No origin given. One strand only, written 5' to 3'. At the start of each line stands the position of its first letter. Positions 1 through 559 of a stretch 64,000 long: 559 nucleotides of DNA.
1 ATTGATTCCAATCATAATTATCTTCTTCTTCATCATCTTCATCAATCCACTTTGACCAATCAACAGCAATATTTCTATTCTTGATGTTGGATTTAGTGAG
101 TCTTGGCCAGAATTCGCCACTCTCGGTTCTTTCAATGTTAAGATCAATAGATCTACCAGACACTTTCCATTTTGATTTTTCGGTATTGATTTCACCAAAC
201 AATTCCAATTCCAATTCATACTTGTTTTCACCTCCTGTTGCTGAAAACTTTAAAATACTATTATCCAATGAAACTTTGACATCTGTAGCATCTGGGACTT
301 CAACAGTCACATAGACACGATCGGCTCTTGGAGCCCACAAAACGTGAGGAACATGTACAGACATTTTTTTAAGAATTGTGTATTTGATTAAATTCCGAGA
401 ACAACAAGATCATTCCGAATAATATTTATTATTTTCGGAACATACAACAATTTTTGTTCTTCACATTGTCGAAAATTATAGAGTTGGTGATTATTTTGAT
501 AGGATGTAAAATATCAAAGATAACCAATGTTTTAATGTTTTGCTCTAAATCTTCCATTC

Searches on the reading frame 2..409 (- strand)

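Call 39: search_protein_families(library=pfam, proteins=[window:2-409:-], max_evalue=0.01)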
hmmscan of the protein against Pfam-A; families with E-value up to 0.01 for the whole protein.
window:2-409:- (136 aa): 1 family
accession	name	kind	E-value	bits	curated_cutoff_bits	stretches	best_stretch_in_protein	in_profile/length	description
PF04969.22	CS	-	1.4e-11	45.7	21.3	1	22-91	2-75/78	CS domain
